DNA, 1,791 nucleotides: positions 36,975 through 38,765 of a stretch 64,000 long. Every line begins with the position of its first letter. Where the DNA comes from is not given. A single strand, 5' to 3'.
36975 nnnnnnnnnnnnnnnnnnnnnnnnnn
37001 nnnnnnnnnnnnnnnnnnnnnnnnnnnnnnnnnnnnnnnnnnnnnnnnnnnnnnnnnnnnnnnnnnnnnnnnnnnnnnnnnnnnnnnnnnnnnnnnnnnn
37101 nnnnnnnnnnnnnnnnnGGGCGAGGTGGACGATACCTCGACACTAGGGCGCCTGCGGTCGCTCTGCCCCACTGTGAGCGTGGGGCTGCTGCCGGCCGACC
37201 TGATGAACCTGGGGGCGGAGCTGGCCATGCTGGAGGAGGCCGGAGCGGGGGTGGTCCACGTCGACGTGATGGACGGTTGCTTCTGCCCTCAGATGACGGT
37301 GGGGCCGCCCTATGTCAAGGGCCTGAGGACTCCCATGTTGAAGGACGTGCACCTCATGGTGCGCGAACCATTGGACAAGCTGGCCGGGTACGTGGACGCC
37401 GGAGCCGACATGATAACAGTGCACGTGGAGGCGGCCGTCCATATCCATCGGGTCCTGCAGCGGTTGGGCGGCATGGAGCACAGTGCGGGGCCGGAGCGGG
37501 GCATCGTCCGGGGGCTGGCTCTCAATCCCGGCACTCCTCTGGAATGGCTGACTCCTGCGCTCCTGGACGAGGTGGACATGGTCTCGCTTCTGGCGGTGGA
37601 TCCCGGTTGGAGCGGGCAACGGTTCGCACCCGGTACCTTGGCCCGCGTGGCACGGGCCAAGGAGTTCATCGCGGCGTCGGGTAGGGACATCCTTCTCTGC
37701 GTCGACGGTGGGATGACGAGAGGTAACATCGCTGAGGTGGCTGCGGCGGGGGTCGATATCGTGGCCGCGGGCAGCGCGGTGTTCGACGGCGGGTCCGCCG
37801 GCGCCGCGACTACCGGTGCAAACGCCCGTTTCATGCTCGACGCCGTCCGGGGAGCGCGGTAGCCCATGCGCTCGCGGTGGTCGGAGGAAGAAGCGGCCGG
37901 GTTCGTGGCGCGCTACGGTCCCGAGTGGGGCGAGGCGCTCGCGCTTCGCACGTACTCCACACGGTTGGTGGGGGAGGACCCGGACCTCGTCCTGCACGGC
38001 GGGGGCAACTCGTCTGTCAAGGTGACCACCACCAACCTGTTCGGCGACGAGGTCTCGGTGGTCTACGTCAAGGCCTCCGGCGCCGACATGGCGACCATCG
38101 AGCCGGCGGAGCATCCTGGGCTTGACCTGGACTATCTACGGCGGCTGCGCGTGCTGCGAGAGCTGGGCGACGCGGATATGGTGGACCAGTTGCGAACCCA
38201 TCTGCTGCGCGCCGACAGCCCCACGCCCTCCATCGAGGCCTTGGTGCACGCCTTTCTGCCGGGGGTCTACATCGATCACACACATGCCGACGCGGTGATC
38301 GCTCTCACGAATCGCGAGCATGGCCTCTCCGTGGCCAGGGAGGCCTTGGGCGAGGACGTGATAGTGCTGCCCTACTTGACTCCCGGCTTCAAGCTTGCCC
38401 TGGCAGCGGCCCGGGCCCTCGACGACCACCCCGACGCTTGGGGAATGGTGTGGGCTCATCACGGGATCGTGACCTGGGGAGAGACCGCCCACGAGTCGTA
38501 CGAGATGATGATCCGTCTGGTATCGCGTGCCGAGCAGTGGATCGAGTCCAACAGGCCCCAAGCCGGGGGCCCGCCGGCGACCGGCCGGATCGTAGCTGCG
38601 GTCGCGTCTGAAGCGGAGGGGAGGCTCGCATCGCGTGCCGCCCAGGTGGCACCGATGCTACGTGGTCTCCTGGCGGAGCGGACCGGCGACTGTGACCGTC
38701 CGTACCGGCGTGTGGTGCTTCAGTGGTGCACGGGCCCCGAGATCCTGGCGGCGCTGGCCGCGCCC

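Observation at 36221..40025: lsrF-like thiolase + rpe/lsrE-like epimerase + yuxG-like aldolase/SDR: a sugar-phosphate module resembling the distal part of the Salmonella lsrFGE AI-2 processing operon, but without lsrK/lsrG/lsrR or a transporter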

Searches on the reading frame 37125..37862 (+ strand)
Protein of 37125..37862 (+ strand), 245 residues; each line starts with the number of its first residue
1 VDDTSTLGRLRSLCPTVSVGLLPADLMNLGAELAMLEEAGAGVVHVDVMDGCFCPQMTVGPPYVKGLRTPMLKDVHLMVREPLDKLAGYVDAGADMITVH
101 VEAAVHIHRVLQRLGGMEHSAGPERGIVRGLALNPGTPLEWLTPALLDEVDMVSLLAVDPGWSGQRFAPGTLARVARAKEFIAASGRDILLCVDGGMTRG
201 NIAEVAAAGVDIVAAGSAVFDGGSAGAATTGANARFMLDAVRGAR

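Call 8: search_protein_families(library=pfam, proteins=[window:37125-37862:+])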
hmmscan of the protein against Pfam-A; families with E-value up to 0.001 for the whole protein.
window:37125-37862:+ (245 aa): 1 family
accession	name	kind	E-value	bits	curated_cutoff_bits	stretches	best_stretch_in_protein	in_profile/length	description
PF00834.25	Ribul_P_3_epim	-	4e-51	173.7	21.1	1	17-220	2-198/198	Ribulose-phosphate 3 epimerase family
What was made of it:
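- Checked: Gene 2 (37125-37862, 245 aa): Pfam Ribul_P_3_epim, 174 bits (call 8).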

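Call 9: search_protein_families(library=ncbifam, proteins=[window:37125-37862:+])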
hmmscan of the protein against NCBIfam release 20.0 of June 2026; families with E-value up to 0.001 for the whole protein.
window:37125-37862:+ (245 aa): 6 families
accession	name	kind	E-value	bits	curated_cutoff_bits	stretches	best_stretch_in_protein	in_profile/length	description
TIGR01163.1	rpe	equivalog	3.4e-55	186.7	212.6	1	17-222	2-200/211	ribulose-phosphate 3-epimerase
NF004076.0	PRK05581.1-4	subfamily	3.9e-47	160.3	165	1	17-221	7-204/221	ribulose-phosphate 3-epimerase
NF010658.0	PRK14057.1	equivalog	7.1e-36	124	530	1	17-224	22-229/254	epimerase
NF005986.0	PRK08091.1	equivalog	3.5e-35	122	264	1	16-224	14-215/229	ribulose-phosphate 3-epimerase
NF007266.0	PRK09722.1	equivalog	6e-35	120.8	271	1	17-218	5-199/230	D-allulose 6-phosphate 3-epimerase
NF005944.0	PRK08005.1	equivalog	2.3e-14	53.1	376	1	21-222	7-197/210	ribulose-phosphate 3 epimerase family protein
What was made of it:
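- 37125..37862 (+): LsrE-type member of the ribulose-phosphate 3-epimerase family. Metal ligands and catalytic Asp residues are kept; the substrate pocket is altered. TIGR01163 187 bits, below the 212.6 cut-off (call 9).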

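Call 51: search_solved_structures(query=window:37125-37862:+, show_alignments=2, max_evalue=1e-10)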
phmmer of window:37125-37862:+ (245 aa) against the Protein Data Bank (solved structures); distinct sequences matched with E-value up to 1e-10: 15.
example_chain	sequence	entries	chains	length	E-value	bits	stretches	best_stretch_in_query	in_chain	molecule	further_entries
7u5y_A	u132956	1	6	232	2.8e-44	155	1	17-223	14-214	Ribulose-phosphate 3-epimerase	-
7sbj_A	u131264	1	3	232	3.2e-40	141.7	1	17-223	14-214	Ribulose-phosphate 3-epimerase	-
7b1w_J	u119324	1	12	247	5.2e-39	137.7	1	6-228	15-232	Ribulose-phosphate 3-epimerase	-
1tqj_A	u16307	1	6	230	5.6e-39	137.6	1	17-232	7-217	Ribulose-phosphate 3-epimerase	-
1rpx_A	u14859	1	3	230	6.3e-38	134.2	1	17-229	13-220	PROTEIN (RIBULOSE-PHOSPHATE 3-EPIMERASE)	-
5umf_A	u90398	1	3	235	3.2e-37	131.8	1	17-223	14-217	Ribulose-phosphate 3-epimerase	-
3inp_A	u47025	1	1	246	1e-36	130.2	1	18-224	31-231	D-ribulose-phosphate 3-epimerase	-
2fli_A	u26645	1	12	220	2.2e-35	125.8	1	18-222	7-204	ribulose-phosphate 3-epimerase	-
4nu7_A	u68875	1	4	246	2.7e-30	109.2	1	13-229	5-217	Ribulose-phosphate 3-epimerase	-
1h1y_A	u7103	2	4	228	3.1e-28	102.4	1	17-228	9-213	D-RIBULOSE-5-PHOSPHATE 3-EPIMERASE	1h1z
3qc3_A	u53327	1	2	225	7.6e-27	97.9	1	17-220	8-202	D-ribulose-5-phosphate-3-epimerase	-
3ovp_A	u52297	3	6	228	8.4e-27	97.7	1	18-220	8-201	Ribulose-phosphate 3-epimerase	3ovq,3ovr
3ct7_A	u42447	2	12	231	3.7e-24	89.1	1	17-218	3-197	D-allulose-6-phosphate 3-epimerase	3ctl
3cu2_A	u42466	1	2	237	4.1e-21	79.1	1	16-222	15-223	Ribulose-5-phosphate 3-epimerase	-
1tqx_A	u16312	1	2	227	1.2e-17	67.7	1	16-222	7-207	D-ribulose-5-phosphate 3-epimerase, putative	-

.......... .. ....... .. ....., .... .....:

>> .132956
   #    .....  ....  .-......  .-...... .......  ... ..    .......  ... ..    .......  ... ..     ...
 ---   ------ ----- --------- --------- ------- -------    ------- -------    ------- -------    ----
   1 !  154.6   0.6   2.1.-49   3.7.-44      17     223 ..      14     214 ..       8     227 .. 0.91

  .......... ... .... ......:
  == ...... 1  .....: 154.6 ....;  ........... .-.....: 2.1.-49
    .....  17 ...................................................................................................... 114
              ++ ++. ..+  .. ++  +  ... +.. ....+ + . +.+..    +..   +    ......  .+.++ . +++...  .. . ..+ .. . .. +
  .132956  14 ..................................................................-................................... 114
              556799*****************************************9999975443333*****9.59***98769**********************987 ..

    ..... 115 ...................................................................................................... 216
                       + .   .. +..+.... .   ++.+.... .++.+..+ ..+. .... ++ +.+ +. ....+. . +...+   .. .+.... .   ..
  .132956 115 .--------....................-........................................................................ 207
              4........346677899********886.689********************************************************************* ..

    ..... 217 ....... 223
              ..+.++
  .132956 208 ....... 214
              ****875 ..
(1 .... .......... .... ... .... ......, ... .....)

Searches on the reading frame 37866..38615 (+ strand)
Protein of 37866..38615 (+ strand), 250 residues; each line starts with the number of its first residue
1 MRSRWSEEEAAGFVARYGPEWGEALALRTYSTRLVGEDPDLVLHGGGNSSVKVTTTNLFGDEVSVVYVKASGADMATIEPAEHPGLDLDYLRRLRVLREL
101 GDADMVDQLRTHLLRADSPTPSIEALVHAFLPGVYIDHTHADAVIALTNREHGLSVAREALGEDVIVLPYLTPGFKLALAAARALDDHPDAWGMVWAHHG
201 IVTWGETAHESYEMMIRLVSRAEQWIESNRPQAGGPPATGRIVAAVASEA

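Call 53: search_solved_structures(query=A1, max_evalue=0.01, show_alignments=0)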
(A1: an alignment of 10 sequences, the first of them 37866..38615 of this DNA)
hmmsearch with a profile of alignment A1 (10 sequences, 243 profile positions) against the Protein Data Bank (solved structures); distinct sequences matched with E-value up to 0.01: 36.
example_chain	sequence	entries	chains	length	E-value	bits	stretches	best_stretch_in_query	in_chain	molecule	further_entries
3m4r_A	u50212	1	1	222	2e-69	237.2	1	1-224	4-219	Uncharacterized protein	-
2irp_A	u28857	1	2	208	1.2e-12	51.2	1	16-212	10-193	Putative aldolase class 2 protein aq_1979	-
2fk5_A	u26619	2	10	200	4.3e-10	42.8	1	24-218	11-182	fuculose-1-phosphate aldolase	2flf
1pvt_A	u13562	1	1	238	9.7e-10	41.7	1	125-221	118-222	sugar-phosphate aldolase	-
4c24_A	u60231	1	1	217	1.3e-08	38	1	21-230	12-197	L-FUCULOSE PHOSPHATE ALDOLASE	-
4c25_A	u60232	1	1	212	1.4e-08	37.9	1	21-230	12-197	L-FUCULOSE PHOSPHATE ALDOLASE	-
8iqa_A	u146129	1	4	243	1e-07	35.1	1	89-230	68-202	Aldolase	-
8il8_A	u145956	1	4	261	1.2e-07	34.9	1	89-230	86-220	Aldolase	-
2opi_A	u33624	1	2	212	4.7e-07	32.9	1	111-220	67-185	L-fuculose-1-phosphate aldolase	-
4m6r_A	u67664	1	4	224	8.9e-07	32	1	35-206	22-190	Methylthioribulose-1-phosphate dehydratase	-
8ix6_A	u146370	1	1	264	4.5e-06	29.7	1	123-230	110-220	Aldolase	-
6vop_A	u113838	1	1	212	2e-05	27.6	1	126-217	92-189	Aldolase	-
3ocr_A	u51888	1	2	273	6.1e-05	26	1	119-227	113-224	Class II aldolase/adducin domain protein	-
1k0w_A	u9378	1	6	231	7.3e-05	25.7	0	183-224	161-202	L-RIBULOSE 5 PHOSPHATE 4-EPIMERASE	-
1jdi_A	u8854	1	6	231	7.4e-05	25.7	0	183-224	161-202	L-RIBULOSE 5 PHOSPHATE 4-EPIMERASE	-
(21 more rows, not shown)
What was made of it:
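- The class II aldolase superfamily also contains dehydratases (MtnB/APIP) and 4-epimerases (AraD), which appear among the profile hits (call 53). The nearest relatives of the aldolase domain are DHAP-dependent FucA-type aldolases (call 53).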
